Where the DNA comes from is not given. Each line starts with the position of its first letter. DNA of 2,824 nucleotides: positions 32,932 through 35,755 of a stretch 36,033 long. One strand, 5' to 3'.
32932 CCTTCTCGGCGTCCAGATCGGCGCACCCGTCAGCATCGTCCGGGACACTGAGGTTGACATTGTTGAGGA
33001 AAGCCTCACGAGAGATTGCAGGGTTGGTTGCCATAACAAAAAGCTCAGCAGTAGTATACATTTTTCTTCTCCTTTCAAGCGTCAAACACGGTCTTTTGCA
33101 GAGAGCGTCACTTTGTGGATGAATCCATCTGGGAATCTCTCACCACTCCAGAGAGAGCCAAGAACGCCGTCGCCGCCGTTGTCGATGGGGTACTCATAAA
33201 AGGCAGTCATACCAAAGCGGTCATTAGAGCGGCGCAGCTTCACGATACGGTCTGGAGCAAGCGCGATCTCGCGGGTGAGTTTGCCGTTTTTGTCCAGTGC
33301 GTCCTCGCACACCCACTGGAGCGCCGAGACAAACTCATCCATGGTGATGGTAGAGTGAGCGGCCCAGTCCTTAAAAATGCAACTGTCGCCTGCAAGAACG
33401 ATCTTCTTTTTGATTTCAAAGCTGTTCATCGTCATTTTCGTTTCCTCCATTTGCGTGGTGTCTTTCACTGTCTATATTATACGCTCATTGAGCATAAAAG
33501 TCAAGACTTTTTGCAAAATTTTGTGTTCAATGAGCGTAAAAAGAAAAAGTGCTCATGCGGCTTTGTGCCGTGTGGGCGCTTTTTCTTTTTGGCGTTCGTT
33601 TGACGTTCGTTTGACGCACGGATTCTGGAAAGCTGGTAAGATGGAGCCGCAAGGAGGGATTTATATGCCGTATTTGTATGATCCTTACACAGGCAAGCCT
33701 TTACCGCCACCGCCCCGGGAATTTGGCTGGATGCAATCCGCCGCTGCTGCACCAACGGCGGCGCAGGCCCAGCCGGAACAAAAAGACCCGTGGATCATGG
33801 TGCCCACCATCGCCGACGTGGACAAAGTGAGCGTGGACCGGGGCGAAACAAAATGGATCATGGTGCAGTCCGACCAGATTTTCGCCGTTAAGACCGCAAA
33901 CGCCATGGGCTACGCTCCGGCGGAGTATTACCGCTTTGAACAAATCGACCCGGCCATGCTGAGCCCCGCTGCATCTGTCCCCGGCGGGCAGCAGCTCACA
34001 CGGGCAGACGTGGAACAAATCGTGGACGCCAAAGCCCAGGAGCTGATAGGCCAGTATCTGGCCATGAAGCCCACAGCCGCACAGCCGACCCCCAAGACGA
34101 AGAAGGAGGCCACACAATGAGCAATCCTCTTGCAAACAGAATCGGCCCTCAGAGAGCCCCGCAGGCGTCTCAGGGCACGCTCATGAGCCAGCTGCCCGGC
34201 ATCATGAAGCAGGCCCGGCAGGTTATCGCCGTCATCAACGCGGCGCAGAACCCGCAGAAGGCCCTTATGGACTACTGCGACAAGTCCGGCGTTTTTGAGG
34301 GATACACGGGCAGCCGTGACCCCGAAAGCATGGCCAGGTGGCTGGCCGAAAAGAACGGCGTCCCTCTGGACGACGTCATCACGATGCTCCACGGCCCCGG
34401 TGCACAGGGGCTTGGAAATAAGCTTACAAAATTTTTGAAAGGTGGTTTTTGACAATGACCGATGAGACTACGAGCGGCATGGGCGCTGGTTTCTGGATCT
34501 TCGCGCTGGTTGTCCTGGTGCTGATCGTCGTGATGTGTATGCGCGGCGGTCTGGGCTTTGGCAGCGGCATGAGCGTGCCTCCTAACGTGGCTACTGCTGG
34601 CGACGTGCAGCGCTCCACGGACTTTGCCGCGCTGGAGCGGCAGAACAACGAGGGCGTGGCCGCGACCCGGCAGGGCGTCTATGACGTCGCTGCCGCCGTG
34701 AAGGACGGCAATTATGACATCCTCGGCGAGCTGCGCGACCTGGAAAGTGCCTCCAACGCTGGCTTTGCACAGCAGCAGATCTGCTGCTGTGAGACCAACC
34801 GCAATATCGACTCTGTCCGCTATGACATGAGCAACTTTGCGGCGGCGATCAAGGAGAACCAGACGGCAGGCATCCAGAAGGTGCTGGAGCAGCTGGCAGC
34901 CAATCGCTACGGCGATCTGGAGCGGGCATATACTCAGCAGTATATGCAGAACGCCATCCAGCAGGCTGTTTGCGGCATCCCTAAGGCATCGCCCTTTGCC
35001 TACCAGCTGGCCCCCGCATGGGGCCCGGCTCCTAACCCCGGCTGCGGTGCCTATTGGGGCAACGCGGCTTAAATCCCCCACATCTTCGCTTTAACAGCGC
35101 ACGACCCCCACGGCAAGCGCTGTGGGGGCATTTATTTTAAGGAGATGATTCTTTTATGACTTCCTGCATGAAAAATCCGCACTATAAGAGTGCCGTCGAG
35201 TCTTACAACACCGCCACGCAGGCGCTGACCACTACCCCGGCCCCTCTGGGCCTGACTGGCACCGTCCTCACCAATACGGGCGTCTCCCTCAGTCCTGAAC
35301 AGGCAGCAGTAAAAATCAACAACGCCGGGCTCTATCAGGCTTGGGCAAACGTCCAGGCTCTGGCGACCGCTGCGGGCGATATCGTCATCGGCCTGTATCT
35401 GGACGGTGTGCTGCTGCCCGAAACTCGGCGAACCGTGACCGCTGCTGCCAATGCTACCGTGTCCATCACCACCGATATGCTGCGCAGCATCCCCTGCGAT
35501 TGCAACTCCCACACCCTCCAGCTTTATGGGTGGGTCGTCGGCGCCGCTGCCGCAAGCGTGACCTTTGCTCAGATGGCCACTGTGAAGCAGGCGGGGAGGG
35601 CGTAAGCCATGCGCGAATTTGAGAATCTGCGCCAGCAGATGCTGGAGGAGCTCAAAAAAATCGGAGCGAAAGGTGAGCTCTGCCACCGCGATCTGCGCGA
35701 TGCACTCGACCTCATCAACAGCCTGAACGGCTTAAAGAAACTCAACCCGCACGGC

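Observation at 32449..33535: Twin consensus promoters with paired palindromic operators driving small proteins plus an HTH: acr/aca-like anti-defence (or TA-like) cluster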

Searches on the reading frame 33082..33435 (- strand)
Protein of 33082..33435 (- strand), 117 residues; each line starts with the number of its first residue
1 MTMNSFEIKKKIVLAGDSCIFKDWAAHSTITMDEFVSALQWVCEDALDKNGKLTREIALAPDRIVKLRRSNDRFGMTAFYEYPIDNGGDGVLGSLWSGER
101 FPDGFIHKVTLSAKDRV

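Call 6: search_protein_families(library=pfam, proteins=[window:33082-33435:-], max_evalue=1)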
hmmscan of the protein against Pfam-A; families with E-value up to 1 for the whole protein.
window:33082-33435:- (117 aa): 0 families

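Call 7: search_protein_families(library=phrogs, proteins=[window:33082-33435:-], max_evalue=1)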
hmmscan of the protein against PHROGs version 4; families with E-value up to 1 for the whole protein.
window:33082-33435:- (117 aa): 1 family
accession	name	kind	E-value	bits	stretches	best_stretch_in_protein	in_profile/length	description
phrog_35298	-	unknown function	6.9e-06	27.1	1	8-69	6-71/137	-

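Call 32: find_homologous_proteins(query=window:33082-33435:-)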
Query window:33082-33435:- (117 aa): 101 proteins with E <= 0.001 among 103 candidates.
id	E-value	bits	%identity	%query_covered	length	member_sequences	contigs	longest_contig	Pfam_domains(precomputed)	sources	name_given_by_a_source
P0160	8.8e-70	250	97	100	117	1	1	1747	-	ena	-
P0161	9.8e-68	243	93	100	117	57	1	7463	-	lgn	-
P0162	8.8e-67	240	92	100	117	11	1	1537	-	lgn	-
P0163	5.2e-65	235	90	100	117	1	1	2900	-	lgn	-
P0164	1.4e-64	233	89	100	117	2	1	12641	-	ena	-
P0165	3.7e-64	232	86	100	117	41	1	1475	-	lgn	-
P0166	1.1e-63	230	88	100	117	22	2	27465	-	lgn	-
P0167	1.1e-62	227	90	100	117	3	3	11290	-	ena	-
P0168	7.5e-61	221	86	98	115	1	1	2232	-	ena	-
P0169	1.4e-60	220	86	98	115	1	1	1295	-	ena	-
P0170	7.4e-60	218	82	97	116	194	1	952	-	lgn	-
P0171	9.3e-60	218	83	98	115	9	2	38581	-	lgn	-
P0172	9.8e-60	217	85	98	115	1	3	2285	-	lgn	-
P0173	1.0e-59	217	85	98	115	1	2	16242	-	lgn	-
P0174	1.7e-59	217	84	98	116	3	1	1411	-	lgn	-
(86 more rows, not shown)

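Call 40: predict_structure(alignment_id=A3)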
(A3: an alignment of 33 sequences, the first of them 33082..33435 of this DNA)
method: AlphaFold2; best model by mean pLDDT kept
length: 117 residues; sequences in the alignment: 33
mean_pLDDT: 91.1   pTM: 0.83
mean pLDDT of the five models: 91.1, 89.8, 89.8, 81.5, 72.6
residues with pLDDT >= 90: 88; 70-90: 26; 50-70: 2; < 50: 1
segments of 3 or more residues with pLDDT < 50: none
pLDDT, mean of each block of 10 residues (from residue 1): 78 93 94 96 90 93 95 86 93 93 93 88
secondary structure, 60 per line:
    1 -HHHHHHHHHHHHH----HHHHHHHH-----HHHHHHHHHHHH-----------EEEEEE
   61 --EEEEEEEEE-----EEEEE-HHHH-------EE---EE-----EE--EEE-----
elements in order: H2-14 H19-26 H32-43 E55-60 E63-71 E77-81 H83-86 E110-112

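Call 44: fold_search(model_id=the predicted structure, library=pdb)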
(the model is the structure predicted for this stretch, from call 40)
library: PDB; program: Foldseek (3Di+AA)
matches with E <= 10: 135; with E <= 0.001: 0
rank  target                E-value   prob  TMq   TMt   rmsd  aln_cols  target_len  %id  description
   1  2x5c_B                6.8e-01  0.10  0.19  0.21  10.2        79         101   15  Crystal structure of hypothetical protein ORF131 from Pyrobaculum Spherical Virus (released 2010-07-21)
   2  2au1                  8.7e-01  0.16  0.24  0.11   9.5        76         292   24  Crystal Structure of group A Streptococcus MAC-1 orthorhombic form (released 2006-02-28)
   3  2avw_B                1.2e+00  0.20  0.26  0.12   8.9        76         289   24  Crystal structure of monoclinic form of streptococcus Mac-1 (released 2006-02-28)
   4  2avw_D                1.4e+00  0.18  0.24  0.11   8.5        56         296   27  Crystal structure of monoclinic form of streptococcus Mac-1 (released 2006-02-28)
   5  2bjq                  1.6e+00  0.13  0.20  0.09   5.0        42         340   17  Crystal structure of the nematode sperm cell motility protein MFP2 (released 2005-03-16)
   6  2avw_A                1.6e+00  0.09  0.22  0.10   9.9        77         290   25  Crystal structure of monoclinic form of streptococcus Mac-1 (released 2006-02-28)
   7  2mys_A                1.7e+00  0.06  0.20  0.05   8.9        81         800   14  MYOSIN SUBFRAGMENT-1, ALPHA CARBON COORDINATES ONLY FOR THE TWO LIGHT CHAINS (released 1997-01-11)
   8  1m8q_A                1.7e+00  0.06  0.20  0.05   8.9        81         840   14  Molecular Models of Averaged Rigor Crossbridges from Tomograms of Insect Flight Muscle (released 2002-09-10)
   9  9hb1                  1.8e+00  0.18  0.25  0.11   7.5        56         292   18  Structure of IdeC protease C94S from Streptococcus canis (released 2025-10-01)
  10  2x5c_A                1.9e+00  0.06  0.17  0.20  10.3        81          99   17  Crystal structure of hypothetical protein ORF131 from Pyrobaculum Spherical Virus (released 2010-07-21)
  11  8adb_A                2.1e+00  0.07  0.21  0.14   8.6        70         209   16  Viral tegument-like DUBs (released 2023-02-15)
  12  3n7c_A                2.3e+00  0.08  0.18  0.19   5.9        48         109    8  Crystal structure of the RAN binding domain from the nuclear pore complex component NUP2 from Ashbya gossypii (released 2010-06-16)
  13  2w4a_MODEL_1_M        2.3e+00  0.06  0.20  0.05   8.9        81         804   14  ISOMETRICALLY CONTRACTING INSECT ASYNCHRONOUS FLIGHT MUSCLE (released 2010-04-14)
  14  5t86_A                2.8e+00  0.04  0.21  0.23   9.6       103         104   14  Crystal structure of CDI complex from E. coli A0 34/86 (released 2017-09-13)
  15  3dnt_B                3.0e+00  0.12  0.21  0.08   5.9        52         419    8  structures of MDT proteins (released 2009-01-27)
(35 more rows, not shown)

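Call 55: search_protein_families(library=ncbifam, proteins=[window:33082-33435:-], max_evalue=0.1)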
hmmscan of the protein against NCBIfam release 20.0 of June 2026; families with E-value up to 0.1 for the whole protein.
window:33082-33435:- (117 aa): 0 families

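Call 87: search_protein_families(library=padloc, proteins=[window:33082-33435:-], max_evalue=0.01)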
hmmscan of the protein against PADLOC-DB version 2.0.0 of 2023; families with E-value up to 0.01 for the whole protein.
window:33082-33435:- (117 aa): 0 families

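Call 88: fold_search(model_id=the predicted structure, library=viral)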
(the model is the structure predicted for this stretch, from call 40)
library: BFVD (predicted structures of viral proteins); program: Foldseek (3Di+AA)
matches with E <= 10: 456; with E <= 0.001: 0
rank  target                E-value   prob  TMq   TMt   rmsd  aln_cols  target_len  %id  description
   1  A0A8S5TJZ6            2.4e-01  0.47  0.22  0.35   6.6        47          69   19  DUF551 domain-containing protein [Siphoviridae sp. ctvI513]
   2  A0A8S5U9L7            4.4e-01  0.12  0.21  0.23  13.9       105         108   11  Uncharacterized protein [Siphoviridae sp. ctKNZ79]
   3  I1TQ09                4.4e-01  0.08  0.19  0.18  13.2        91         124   20  (no name in the UniProt tables at hand)
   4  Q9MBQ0                4.7e-01  0.18  0.28  0.15  12.8        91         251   15  Portal protein [Staphylococcus prophage phiPV83]
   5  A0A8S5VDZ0            5.6e-01  0.09  0.18  0.20   6.9        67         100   19  Uncharacterized protein [Siphoviridae sp. ctGa111]
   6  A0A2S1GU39            6.0e-01  0.12  0.19  0.28  10.3        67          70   27  (no name in the UniProt tables at hand)
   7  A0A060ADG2            7.2e-01  0.14  0.22  0.19   9.8        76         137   12  (no name in the UniProt tables at hand)
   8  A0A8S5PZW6            7.6e-01  0.07  0.17  0.20  12.3        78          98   13  TLDc domain-containing protein [Siphoviridae sp. ctOCb13]
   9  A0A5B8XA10            9.2e-01  0.14  0.21  0.07   7.3        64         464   16  S protein [Browner virus]
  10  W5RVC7                9.2e-01  0.13  0.22  0.17   6.5        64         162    8  Uncharacterized protein [Staphylococcus phage vB_SepS_SEP9]
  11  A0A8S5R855            1.0e+00  0.12  0.22  0.05  12.6        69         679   13  Uncharacterized protein [virus sp. cti5L29]
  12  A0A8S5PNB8            1.0e+00  0.09  0.23  0.30   5.1        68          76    9  Thoeris anti-defense 2-like domain-containing protein [Myoviridae sp. ctwwN25]
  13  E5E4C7                1.1e+00  0.15  0.22  0.19   7.1        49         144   22  Uncharacterized protein [Acinetobacter phage Acj61]
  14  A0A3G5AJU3            1.1e+00  0.07  0.17  0.21  11.8        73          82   11  Uncharacterized protein [Solivirus sp.]
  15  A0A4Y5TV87            1.1e+00  0.06  0.22  0.17  11.7       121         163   12  Alpha/beta hydrolase [Vibrio phage VAP7]
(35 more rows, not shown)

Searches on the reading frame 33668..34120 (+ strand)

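Call 6: search_protein_families(library=pfam, proteins=[window:33668-34120:+], max_evalue=1)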
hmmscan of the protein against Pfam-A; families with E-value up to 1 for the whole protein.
window:33668-34120:+ (150 aa): 1 family
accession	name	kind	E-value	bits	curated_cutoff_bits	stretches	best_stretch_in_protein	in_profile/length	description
PF08588.16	Duc1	-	0.2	11.9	25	1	26-62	104-142/246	Domain of unknown function at the cortex 1 (Duc1)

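Call 7: search_protein_families(library=phrogs, proteins=[window:33668-34120:+], max_evalue=1)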
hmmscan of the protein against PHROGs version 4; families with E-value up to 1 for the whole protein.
window:33668-34120:+ (150 aa): 1 family
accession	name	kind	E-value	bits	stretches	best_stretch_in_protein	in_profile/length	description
phrog_10520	-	unknown function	0.15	12.8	1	48-96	6-53/70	-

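Call 55: search_protein_families(library=ncbifam, proteins=[window:33668-34120:+], max_evalue=0.1)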
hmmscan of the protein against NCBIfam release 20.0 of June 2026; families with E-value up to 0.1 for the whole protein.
window:33668-34120:+ (150 aa): 0 families

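Call 87: search_protein_families(library=padloc, proteins=[window:33668-34120:+], max_evalue=0.01)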
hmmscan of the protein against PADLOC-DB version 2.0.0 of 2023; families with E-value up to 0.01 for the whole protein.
window:33668-34120:+ (150 aa): 0 families

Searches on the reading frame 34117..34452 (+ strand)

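Call 6: search_protein_families(library=pfam, proteins=[window:34117-34452:+], max_evalue=1)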
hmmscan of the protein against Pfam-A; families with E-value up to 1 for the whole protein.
window:34117-34452:+ (111 aa): 2 families
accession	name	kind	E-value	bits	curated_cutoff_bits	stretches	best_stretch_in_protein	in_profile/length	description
PF13986.11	DUF4224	-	0.18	12.2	22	1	63-84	10-30/45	Domain of unknown function (DUF4224)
PF12579.13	DUF3755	-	0.23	11.5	25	1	23-32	25-34/34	Protein of unknown function (DUF3755)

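Call 7: search_protein_families(library=phrogs, proteins=[window:34117-34452:+], max_evalue=1)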
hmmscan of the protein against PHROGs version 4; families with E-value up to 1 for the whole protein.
window:34117-34452:+ (111 aa): 0 families

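Call 55: search_protein_families(library=ncbifam, proteins=[window:34117-34452:+], max_evalue=0.1)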
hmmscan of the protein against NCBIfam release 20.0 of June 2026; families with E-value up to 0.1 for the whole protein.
window:34117-34452:+ (111 aa): 0 families

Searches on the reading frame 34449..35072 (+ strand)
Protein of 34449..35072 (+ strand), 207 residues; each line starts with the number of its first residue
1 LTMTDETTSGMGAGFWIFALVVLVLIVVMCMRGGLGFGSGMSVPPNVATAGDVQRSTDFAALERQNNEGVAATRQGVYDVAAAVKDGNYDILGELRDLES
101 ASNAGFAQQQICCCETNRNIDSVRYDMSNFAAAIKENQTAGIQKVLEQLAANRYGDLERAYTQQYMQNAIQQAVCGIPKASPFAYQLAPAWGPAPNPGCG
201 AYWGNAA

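Call 6: search_protein_families(library=pfam, proteins=[window:34449-35072:+], max_evalue=1)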
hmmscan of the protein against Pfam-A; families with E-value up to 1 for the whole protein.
window:34449-35072:+ (207 aa): 1 family
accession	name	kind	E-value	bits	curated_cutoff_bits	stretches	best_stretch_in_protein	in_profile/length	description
PF01115.22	F_actin_cap_B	-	0.17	11.9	26.3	1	107-170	50-111/237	F-actin capping protein, beta subunit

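Call 7: search_protein_families(library=phrogs, proteins=[window:34449-35072:+], max_evalue=1)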
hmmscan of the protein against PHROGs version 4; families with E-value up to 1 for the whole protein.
window:34449-35072:+ (207 aa): 2 families
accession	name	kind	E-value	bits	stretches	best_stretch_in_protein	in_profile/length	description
phrog_16490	-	unknown function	6.3e-11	43.4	1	7-163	22-200/286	-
phrog_9288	-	unknown function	0.0014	19.4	1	56-123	93-164/234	-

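Call 55: search_protein_families(library=ncbifam, proteins=[window:34449-35072:+], max_evalue=0.1)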
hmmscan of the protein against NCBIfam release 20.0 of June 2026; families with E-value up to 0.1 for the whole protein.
window:34449-35072:+ (207 aa): 0 families

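Call 87: search_protein_families(library=padloc, proteins=[window:34449-35072:+], max_evalue=0.01)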
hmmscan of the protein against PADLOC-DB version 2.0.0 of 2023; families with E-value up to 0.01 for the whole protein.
window:34449-35072:+ (207 aa): 0 families

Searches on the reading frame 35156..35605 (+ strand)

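Call 6: search_protein_families(library=pfam, proteins=[window:35156-35605:+], max_evalue=1)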
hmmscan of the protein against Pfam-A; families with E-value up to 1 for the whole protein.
window:35156-35605:+ (149 aa): 2 families
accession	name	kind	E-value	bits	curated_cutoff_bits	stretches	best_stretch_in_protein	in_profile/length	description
PF07119.17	DUF1375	-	0.016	15.8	20.3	1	49-88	9-48/51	Protein of unknown function (DUF1375)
PF13781.11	DoxX_3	-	0.098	13.6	25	1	47-101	16-68/102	DoxX-like family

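Call 7: search_protein_families(library=phrogs, proteins=[window:35156-35605:+], max_evalue=1)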
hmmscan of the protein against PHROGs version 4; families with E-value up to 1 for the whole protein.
window:35156-35605:+ (149 aa): 1 family
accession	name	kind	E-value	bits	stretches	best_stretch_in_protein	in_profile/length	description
phrog_22537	-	unknown function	0.21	12.9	1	94-139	29-73/120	-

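Call 55: search_protein_families(library=ncbifam, proteins=[window:35156-35605:+], max_evalue=0.1)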
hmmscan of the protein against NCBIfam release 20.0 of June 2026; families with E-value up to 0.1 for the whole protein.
window:35156-35605:+ (149 aa): 1 family
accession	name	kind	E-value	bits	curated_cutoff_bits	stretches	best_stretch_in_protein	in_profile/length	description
NF005390.0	PRK06935.1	equivalog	0.053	12.9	369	1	44-109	12-73/258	2-dehydro-3-deoxy-D-gluconate 5-dehydrogenase KduD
